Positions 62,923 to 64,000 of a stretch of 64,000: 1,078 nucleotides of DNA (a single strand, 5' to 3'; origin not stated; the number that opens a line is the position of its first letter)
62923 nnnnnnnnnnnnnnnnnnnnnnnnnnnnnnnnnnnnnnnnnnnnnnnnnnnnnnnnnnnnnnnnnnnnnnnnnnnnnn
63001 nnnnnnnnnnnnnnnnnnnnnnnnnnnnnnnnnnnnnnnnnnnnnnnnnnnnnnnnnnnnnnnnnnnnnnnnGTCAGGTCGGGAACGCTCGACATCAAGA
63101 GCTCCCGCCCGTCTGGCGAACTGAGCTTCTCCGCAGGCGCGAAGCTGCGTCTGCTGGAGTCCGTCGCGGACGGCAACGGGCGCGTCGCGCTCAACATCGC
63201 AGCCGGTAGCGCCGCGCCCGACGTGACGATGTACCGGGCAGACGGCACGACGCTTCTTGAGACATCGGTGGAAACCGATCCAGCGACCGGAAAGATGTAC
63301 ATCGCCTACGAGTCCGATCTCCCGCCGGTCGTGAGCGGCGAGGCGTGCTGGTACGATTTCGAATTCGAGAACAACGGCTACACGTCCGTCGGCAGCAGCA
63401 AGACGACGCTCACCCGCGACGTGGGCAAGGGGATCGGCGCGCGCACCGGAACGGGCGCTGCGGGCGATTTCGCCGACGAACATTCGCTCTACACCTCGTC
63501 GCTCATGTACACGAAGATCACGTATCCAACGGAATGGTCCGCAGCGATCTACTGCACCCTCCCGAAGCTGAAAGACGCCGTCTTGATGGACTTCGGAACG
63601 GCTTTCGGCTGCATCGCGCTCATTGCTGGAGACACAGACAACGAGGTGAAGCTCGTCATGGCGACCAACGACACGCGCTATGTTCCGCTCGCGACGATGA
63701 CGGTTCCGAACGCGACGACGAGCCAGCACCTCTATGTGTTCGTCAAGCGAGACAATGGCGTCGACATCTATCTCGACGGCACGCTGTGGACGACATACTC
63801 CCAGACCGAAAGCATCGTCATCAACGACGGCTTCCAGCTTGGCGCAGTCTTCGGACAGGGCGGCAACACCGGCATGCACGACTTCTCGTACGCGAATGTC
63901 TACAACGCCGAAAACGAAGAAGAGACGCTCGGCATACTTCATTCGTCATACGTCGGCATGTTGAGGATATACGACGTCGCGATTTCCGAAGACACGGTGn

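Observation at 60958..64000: Unlisted giant ORF running off the window: a second PATR/LamG-type exoprotein paralogous to the 6-kb gene at 31666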

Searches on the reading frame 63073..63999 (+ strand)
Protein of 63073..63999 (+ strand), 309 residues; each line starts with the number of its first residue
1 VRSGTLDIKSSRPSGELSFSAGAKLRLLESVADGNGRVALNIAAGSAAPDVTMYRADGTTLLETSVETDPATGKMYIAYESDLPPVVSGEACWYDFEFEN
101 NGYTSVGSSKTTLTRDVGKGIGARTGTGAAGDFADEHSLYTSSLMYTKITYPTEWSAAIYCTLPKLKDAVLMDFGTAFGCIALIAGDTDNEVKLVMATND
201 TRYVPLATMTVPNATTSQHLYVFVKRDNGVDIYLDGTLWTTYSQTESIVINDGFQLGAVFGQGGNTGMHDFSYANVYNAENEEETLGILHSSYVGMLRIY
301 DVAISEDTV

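Call 24: find_homologous_proteins(query=window:63073-63999:+, max_evalue=0.001)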
Query window:63073-63999:+ (309 aa): 1 proteins with E <= 0.001 among 2682 candidates.
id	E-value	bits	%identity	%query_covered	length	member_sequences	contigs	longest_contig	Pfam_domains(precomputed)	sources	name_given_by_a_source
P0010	1.4e-30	125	49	43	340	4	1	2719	-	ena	-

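Call 32: predict_structure(alignment_id=A2)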
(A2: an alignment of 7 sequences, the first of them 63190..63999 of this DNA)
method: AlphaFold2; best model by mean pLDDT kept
length: 270 residues; sequences in the alignment: 7
mean_pLDDT: 56.2   pTM: 0.56
mean pLDDT of the five models: 56.2, 52.9, 51.1, 48.4, 42.2
residues with pLDDT >= 90: 20; 70-90: 71; 50-70: 60; < 50: 119
segments of 3 or more residues with pLDDT < 50: 1-10, 14-17, 44-109, 219-252
pLDDT, mean of each block of 10 residues (from residue 1): 45 50 58 59 38 32 24 27 29 28 37 76 70 68 80 79 75 83 89 91 89 60 29 30 40 60 72
secondary structure, 60 per line:
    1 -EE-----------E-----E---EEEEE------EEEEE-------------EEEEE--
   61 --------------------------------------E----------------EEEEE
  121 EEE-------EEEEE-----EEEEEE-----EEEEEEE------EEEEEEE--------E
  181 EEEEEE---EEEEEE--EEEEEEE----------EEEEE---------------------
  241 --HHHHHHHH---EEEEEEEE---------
elements in order: E25-29 E36-40 E54-58 E116-123 E131-135 E141-146 E152-158 E165-171 E180-186 E190-195 E198-204 E215-219 H243-250 E254-261

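Call 35: fold_search(model_id=the predicted structure, library=pdb)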
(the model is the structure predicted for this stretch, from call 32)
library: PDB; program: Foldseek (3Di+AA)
matches with E <= 10: 1381; with E <= 0.001: 178
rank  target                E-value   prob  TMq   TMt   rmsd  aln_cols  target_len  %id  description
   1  3r4s_A                5.0e-06  1.00  0.37  0.25   5.0       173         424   10  Cell entry of botulinum neurotoxin type C is dependent upon interaction with two ganglioside molecules (released 2011-06-08)
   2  3n7m                  5.0e-06  1.00  0.36  0.24   5.1       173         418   12  Crystal structure of W1252A mutant of HCR D/C VPI 5995 (released 2010-09-08)
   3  4isq_A                7.0e-06  1.00  0.37  0.25   4.6       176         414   10  Binding domain of Botulinum neurotoxin DC in complex with human synaptotagmin I (released 2013-08-14)
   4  4fvv_A                9.1e-06  1.00  0.35  0.24   4.8       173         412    8  Crystal structure of HCR/D-Sa-GBL1/C (released 2012-10-24)
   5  2v73_B                2.5e-05  1.00  0.37  0.53   5.9       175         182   16  The structure of the family 40 CBM from C. perfringens NanJ in complex with a sialic acid containing molecule (released 2007-08-21)
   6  5mk8_A                2.8e-05  1.00  0.35  0.24   4.5       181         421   11  Crystal structure of the receptor-binding domain of the FA hybrid Clostridium botulinum neurotoxin (released 2018-03-28)
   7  5v38_A                3.0e-05  1.00  0.36  0.25   4.2       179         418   11  Crystal Structure of The Receptor-binding Domain of Botulinum Neurotoxin Type HA (released 2017-03-22)
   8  5mk8_B                3.1e-05  1.00  0.34  0.23   5.2       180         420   10  Crystal structure of the receptor-binding domain of the FA hybrid Clostridium botulinum neurotoxin (released 2018-03-28)
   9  5fre_C                3.3e-05  1.00  0.32  0.43   6.9       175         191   12  Characterization of a novel CBM from Clostridium perfringens (released 2016-07-20)
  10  9qcm_A                3.9e-05  1.00  0.38  0.09   4.7       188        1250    8  Botulinum neurotoxin type B1, 14-subunit, Large Progenitor Toxin Complex (L-PTC) (released 2025-09-10)
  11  2v73_A                3.9e-05  1.00  0.36  0.50   6.1       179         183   14  The structure of the family 40 CBM from C. perfringens NanJ in complex with a sialic acid containing molecule (released 2007-08-21)
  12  5fra_B                4.1e-05  1.00  0.34  0.45   6.9       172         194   13  CBM40_CPF0721-6'SL (released 2016-07-20)
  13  1mac_A                4.5e-05  1.00  0.33  0.41   6.7       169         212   16  CRYSTAL STRUCTURE AND SITE-DIRECTED MUTAGENESIS OF BACILLUS MACERANS ENDO-1,3-1,4-BETA-GLUCANASE (released 1995-02-27)
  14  5fra_E                4.5e-05  1.00  0.33  0.44   7.0       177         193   13  CBM40_CPF0721-6'SL (released 2016-07-20)
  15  4fvv_B                5.3e-05  1.00  0.34  0.23   5.8       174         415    9  Crystal structure of HCR/D-Sa-GBL1/C (released 2012-10-24)
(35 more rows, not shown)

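Call 41: search_protein_representatives(alignment_id=A2)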
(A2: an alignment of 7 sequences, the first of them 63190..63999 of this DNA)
Query: 7 sequences, 287 profile positions. Proteins with E-value up to 0.001 (for the whole library): 388; up to 1e-10: 335; up to 1e-30: 170. The best 150 are listed.
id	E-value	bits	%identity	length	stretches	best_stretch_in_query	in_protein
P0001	2.6e-139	479.6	-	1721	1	1-287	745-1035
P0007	1.2e-138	477.4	-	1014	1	1-287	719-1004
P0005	7.0e-136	468.3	-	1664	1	1-287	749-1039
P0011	3.1e-116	403.8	-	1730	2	7-287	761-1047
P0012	5.2e-109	380.1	-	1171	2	9-286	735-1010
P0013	3.5e-108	377.4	-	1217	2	8-287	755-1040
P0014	1.3e-103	362.4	-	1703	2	8-286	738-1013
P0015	5.6e-103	360.3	-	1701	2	8-286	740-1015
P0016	2.6e-95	335.1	-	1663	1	2-287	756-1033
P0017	6.5e-95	333.9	-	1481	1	4-286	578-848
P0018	1.1e-91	323.3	-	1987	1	4-287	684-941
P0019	3.3e-88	311.9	-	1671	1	2-287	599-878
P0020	9.2e-88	310.4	-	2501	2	1-275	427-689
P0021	1.2e-83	296.8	-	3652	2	2-275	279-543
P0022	2.9e-83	295.6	-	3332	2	45-275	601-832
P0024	2.0e-80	286.3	-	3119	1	6-287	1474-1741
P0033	2.1e-70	253.4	-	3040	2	11-287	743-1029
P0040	1.2e-60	221.4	-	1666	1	7-275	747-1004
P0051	5.7e-57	209.3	-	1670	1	3-275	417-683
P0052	6.0e-57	209.3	-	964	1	9-286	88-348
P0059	8.8e-54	198.9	-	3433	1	45-274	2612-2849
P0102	5.2e-43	163.5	-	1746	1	35-286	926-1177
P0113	4.8e-41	157.1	-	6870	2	17-286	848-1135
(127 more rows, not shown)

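Call 45: search_protein_families(library=ncbifam, proteins=[P0040, P0051, P0022, P0052], max_evalue=0.1)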
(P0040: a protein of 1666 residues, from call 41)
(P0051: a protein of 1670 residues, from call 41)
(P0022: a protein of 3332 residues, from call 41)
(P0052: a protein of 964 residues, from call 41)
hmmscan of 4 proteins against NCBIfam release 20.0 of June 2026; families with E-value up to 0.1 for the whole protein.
P0040 (1666 aa): 0 families

P0051 (1670 aa): 0 families

P0022 (3332 aa): 0 families

P0052 (964 aa): 0 families

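Call 46: list_cluster_members(proteins=[P0011, P0018, P0022, P0033, P0040, P0051, P0059, P0102, P0113, P0024])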
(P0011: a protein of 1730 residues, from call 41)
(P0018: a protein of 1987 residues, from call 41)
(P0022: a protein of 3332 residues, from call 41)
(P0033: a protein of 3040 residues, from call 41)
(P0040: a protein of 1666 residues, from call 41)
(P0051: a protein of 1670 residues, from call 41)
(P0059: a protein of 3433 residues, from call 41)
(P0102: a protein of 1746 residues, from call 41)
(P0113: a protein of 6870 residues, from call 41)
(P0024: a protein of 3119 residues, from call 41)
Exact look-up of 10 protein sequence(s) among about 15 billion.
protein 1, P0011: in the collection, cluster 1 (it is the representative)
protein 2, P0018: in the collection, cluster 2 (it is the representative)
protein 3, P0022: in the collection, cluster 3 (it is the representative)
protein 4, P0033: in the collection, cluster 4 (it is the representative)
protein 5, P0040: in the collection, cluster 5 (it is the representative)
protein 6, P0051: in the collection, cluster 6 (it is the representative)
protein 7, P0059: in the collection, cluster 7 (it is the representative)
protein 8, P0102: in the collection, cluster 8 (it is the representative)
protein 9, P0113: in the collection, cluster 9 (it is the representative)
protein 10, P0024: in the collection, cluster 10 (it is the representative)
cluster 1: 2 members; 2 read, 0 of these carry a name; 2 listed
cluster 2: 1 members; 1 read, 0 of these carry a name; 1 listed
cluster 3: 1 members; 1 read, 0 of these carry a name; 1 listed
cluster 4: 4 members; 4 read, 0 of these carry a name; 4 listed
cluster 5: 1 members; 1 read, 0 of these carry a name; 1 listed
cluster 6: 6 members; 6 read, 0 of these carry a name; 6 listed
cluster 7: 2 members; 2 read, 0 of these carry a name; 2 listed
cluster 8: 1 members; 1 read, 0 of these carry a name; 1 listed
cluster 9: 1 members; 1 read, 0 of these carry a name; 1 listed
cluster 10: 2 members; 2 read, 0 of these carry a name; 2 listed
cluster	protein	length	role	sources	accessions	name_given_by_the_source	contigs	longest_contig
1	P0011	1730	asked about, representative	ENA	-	-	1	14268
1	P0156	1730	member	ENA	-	-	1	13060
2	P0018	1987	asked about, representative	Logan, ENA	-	-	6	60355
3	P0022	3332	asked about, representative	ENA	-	-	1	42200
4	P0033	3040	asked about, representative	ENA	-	-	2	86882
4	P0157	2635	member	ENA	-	-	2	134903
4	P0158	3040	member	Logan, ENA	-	-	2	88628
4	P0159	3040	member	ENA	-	-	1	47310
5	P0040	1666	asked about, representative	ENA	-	-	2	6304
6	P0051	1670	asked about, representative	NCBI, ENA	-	-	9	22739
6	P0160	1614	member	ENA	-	-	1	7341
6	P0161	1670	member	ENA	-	-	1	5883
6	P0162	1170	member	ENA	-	-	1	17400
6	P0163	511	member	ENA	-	-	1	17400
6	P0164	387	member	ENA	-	-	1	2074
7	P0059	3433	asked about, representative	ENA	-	-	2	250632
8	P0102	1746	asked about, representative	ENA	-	-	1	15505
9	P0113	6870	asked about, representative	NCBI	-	-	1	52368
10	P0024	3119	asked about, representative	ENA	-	-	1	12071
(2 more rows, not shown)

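Call 53: search_protein_families(library=pfam, proteins=[P0018, P0033], max_evalue=0.01)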
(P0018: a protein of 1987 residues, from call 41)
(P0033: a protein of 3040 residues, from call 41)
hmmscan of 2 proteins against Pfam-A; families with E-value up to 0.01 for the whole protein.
P0018 (1987 aa): 1 family
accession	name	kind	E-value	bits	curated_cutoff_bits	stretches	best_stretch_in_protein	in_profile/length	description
PF12951.13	PATR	-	5.5e-11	42.7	27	3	1597-1625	1-28/30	Passenger-associated-transport-repeat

P0033 (3040 aa): 0 families

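Call 76: search_protein_families(library=pfam, alignment_id=A6, max_evalue=1)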
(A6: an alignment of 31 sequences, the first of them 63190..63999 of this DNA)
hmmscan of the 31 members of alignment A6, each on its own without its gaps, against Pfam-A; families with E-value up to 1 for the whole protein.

A. member 1, window:63190-63999:+ (270 aa): 2 families
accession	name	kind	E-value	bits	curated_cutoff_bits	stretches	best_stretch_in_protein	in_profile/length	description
PF05175.20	MTS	-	0.031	14.4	23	1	122-179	25-82/170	Methyltransferase small domain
PF13385.13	Laminin_G_3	-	0.039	14.6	27.6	1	150-221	53-125/151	Concanavalin A-like lectin/glucanases superfamily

B. families by the number of members that match (of 31 scanned): 19 families
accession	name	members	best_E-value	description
PF13385.13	Laminin_G_3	18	7.1e-10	Concanavalin A-like lectin/glucanases superfamily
PF16967.11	TcfC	3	0.012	E-set like domain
PF02091.20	tRNA-synt_2e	2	0.017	Glycyl-tRNA synthetase alpha subunit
PF09327.17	Phage_Tail_Tip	1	0.0025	Bacteriophage tail tip fiber protein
PF21169.3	Fan1_SAP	1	0.013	Fanconi-associated nuclease 1, SAP subdomain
PF18565.7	Glyco_hydro2_C5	1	0.015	Glycoside hydrolase family 2 C-terminal domain 5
PF23623.1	GBD_IRG7_N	1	0.017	IRG7 N-terminal galactose binding domain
PF00722.28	Glyco_hydro_16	1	0.025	Glycosyl hydrolases family 16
PF05175.20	MTS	1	0.031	Methyltransferase small domain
PF22483.2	Mu-transpos_C_2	1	0.041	Mu transposase, C-terminal domain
PF24974.1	DUF7771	1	0.047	Domain of unknown function (DUF7771)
PF16076.10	Acyltransf_C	1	0.056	Acyltransferase C-terminus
PF17883.6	MBG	1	0.058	MBG domain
PF15401.11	TAA-Trp-ring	1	0.062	Tryptophan-ring motif of head of Trimeric autotransporter adhesin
PF15660.11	Imm75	1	0.17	Putative Immunity protein 75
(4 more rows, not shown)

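Call 77: search_solved_structures(query=A6, max_evalue=10)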
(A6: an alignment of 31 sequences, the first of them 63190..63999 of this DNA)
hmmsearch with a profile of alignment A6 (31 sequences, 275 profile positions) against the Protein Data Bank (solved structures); distinct sequences matched with E-value up to 10: 23.
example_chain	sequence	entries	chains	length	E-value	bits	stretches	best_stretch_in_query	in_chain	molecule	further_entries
3o5s_A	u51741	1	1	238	0.0046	19.5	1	148-204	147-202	Beta-glucanase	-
1gbg_A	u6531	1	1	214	0.012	18.1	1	149-203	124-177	(1,3-1,4)-BETA-D-GLUCAN 4 GLUCANOHYDROLASE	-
4bow_A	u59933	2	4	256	0.017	17.7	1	138-202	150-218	ENDO-1,3-BETA-GLUCANASE, FAMILY GH16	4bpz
4bq1_A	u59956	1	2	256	0.024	17.2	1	151-202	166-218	ENDO-1,3-BETA-GLUCANASE, FAMILY GH16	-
3d6e_A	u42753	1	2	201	0.027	17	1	149-197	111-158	Beta-glucanase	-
9ijc_A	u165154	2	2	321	0.12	14.9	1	166-196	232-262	GH16 domain-containing protein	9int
7fgz_A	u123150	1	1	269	0.12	14.9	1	177-251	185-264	GH16 hydrolase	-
8ox4_A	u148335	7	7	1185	0.13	14.7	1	102-150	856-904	Phospholipid-transporting ATPase IC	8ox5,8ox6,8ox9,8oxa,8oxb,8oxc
8ox7_A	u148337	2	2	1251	0.14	14.6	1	102-150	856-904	Phospholipid-transporting ATPase IC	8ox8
7py4_A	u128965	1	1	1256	0.14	14.6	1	102-150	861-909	Phospholipid-transporting ATPase IC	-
7vgh_B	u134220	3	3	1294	0.14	14.6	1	102-150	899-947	Phospholipid-transporting ATPase IC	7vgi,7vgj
5hon_A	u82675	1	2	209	0.22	14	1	236-259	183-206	Extracellular arabinanase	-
6t2p_AAA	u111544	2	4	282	0.27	13.7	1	167-197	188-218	Glycosyl hydrolase family 16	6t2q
6t2o_AAA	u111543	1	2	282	0.28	13.7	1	167-197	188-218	Glycosyl hydrolase family 16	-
3wvj_A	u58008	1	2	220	0.38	13.2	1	166-205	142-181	Beta-glucanase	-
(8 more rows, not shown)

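Call 80: find_encoding_contigs(protein=P0059, flank=10000, max_places=2)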
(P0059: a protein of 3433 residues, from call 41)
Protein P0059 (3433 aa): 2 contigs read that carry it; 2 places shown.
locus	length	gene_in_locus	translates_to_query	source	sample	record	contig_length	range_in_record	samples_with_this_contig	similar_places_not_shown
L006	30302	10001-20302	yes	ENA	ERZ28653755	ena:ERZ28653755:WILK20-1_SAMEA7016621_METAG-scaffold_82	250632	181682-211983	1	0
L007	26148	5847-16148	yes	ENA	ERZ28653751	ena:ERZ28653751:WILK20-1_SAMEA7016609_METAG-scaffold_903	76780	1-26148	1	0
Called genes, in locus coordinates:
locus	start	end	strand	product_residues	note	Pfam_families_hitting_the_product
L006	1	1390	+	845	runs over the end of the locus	PF00069:Pkinase, PF07714:PK_Tyr_Ser-Thr, PF03109:ABC1 (weak)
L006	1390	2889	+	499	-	PF00291:PALP, PF00585:Thr_dehydrat_C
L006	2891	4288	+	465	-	PF07690:MFS_1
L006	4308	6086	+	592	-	PF07881:Fucose_iso_N1, PF07882:Fucose_iso_N2, PF02952:Fucose_iso_C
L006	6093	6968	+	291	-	PF00701:DHDPS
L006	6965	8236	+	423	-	PF03772:Competence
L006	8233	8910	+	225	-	PF03099:BPL_LplA_LipB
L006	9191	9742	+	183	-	-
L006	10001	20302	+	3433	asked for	-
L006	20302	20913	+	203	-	-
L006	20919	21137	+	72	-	PF01106:NifU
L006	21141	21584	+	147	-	PF22811:Zn_ribbon_NrdR, PF03477:ATP-cone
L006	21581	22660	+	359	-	PF01408:GFO_IDH_MocA, PF02894:GFO_IDH_MocA_C (weak), PF22725:GFO_IDH_MocA_C3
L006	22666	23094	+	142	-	PF01325:Fe_dep_repress, PF02742:Fe_dep_repr_C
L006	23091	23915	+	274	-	PF00359:PTS_EIIA_2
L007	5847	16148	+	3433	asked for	-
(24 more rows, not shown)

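Call 86: find_encoding_contigs(protein=P0033, flank=10000, max_places=1)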
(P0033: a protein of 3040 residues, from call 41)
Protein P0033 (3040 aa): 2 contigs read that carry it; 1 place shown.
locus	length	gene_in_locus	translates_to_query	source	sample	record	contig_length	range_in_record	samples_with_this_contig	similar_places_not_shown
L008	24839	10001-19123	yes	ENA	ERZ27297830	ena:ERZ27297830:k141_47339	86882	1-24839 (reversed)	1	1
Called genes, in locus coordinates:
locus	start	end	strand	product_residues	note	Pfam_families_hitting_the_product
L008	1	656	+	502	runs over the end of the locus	PF00501:AMP-binding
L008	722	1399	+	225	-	PF02563:Poly_export, PF10531:SLBB, PF22461:SLBB_2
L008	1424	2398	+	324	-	-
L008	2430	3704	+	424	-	PF10082:BBP2_2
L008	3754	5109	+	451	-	-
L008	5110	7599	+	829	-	-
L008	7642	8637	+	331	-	PF02540:NAD_synthase (weak), PF03054:tRNA_Me_trans (weak), PF00958:GMP_synt_C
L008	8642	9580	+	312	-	PF01118:Semialdhyde_dh (weak), PF22698:Semialdhyde_dhC_1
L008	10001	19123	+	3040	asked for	-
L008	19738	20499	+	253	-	PF02463:SMC_N (weak), PF00005:ABC_tran, PF09818:ABC_ATPase (faint), PF13304:AAA_21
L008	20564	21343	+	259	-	PF00497:SBP_bac_3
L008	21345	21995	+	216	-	PF00528:BPD_transp_1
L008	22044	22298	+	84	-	PF12637:TSCPD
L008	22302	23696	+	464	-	PF02652:Lactate_perm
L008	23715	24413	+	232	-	PF01467:CTP_transf_like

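Call 87: find_encoding_contigs(protein=P0022, flank=10000, max_places=1)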
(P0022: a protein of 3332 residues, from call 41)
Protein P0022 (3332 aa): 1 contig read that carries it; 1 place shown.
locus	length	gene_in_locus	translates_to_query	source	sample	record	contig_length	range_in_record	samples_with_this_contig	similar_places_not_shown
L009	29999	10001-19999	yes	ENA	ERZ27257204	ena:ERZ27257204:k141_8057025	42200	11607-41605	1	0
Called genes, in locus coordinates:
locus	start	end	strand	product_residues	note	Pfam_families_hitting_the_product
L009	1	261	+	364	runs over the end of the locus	PF00712:DNA_pol3_beta, PF02767:DNA_pol3_beta_2, PF02768:DNA_pol3_beta_3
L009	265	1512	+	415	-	PF22020:RlmL_1st, PF02926:THUMP, PF01170:UPF0020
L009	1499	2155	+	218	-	-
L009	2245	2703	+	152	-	PF24250:HVO_2718 (weak), PF13560:HTH_31, PF01381:HTH_3, PF12844:HTH_19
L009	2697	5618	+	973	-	PF12705:PDDEXK_1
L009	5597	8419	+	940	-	PF00580:UvrD-helicase, PF13245:AAA_19 (faint), PF13361:UvrD_C, PF13538:UvrD_C_2 (faint)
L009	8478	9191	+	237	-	PF01027:Bax1-I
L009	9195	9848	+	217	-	PF01810:LysE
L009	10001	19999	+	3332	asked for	-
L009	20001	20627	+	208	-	-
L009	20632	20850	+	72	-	PF01106:NifU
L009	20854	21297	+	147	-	PF22811:Zn_ribbon_NrdR, PF03477:ATP-cone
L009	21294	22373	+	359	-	PF01408:GFO_IDH_MocA, PF22725:GFO_IDH_MocA_C3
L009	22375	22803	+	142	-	PF01325:Fe_dep_repress, PF02742:Fe_dep_repr_C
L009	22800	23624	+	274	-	PF00359:PTS_EIIA_2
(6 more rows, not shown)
